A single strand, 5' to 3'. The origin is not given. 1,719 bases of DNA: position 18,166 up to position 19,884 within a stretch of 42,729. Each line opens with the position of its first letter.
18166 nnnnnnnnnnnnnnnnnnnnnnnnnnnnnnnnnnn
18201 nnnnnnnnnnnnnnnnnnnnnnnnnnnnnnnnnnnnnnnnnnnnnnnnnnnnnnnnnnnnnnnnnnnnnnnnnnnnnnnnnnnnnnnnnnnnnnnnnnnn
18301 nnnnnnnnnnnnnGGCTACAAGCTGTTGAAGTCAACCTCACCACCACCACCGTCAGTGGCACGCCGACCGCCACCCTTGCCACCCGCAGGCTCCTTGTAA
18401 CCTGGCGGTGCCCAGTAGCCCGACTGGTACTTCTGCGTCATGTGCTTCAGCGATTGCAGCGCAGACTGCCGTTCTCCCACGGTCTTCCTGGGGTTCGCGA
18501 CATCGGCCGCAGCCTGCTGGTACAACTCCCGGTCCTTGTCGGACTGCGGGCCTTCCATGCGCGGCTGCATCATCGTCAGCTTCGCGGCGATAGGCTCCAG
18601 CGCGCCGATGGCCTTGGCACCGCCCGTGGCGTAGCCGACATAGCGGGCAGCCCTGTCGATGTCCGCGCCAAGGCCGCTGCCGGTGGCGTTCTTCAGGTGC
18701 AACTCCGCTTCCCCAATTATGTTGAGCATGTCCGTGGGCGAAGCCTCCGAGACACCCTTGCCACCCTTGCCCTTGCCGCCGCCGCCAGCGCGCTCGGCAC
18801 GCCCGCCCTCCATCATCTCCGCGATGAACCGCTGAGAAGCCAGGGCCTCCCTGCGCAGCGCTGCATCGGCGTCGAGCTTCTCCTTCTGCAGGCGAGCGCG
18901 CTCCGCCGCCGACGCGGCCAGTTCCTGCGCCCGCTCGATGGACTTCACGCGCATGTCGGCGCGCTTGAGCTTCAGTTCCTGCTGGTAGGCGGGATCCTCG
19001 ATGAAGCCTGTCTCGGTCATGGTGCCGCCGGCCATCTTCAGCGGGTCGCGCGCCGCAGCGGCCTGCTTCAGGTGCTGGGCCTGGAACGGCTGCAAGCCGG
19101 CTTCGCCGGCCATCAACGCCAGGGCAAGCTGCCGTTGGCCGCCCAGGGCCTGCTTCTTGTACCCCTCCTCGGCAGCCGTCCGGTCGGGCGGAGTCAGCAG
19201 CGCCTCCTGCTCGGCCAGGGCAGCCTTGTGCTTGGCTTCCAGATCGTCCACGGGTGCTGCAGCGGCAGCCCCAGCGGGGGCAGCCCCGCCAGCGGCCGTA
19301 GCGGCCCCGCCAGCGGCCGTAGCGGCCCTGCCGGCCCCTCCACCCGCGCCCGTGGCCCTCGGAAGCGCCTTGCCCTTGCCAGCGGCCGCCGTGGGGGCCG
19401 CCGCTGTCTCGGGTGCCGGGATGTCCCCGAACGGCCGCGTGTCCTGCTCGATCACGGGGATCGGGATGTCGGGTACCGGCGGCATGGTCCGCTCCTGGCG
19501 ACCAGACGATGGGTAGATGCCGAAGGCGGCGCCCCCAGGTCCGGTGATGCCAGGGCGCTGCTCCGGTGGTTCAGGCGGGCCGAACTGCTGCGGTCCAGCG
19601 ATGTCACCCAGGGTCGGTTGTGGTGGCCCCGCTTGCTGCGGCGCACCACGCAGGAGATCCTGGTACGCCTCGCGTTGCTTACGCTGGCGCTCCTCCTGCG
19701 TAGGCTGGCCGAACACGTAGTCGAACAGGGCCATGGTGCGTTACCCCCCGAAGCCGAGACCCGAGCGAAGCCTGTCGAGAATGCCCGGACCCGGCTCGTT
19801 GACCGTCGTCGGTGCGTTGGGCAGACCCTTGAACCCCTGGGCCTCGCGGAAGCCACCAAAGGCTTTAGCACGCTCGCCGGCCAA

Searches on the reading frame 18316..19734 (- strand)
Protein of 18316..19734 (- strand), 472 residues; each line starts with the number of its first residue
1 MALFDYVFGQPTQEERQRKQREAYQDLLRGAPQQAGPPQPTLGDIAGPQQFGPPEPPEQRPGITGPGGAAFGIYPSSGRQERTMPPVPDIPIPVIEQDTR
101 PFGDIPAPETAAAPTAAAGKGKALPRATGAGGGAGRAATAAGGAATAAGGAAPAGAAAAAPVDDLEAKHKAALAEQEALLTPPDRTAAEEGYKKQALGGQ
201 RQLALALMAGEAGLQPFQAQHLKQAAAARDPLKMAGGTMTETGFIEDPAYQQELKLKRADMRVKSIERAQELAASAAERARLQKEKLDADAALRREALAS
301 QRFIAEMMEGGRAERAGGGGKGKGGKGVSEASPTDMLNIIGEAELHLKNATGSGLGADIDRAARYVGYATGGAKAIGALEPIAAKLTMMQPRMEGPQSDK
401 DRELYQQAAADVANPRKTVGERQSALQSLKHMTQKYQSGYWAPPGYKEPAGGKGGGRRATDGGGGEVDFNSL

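Call 3: search_protein_families(library=pfam, proteins=[window:18316-19734:-], max_evalue=0.1)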
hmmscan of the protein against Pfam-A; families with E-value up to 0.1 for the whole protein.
window:18316-19734:- (472 aa): 0 families

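Call 4: search_protein_families(library=phrogs, proteins=[window:18316-19734:-], max_evalue=0.01)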
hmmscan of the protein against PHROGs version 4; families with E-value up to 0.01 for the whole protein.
window:18316-19734:- (472 aa): 1 family
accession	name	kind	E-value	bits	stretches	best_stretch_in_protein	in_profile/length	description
phrog_33352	-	unknown function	1.7e-21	77.6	1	346-437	365-456/498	-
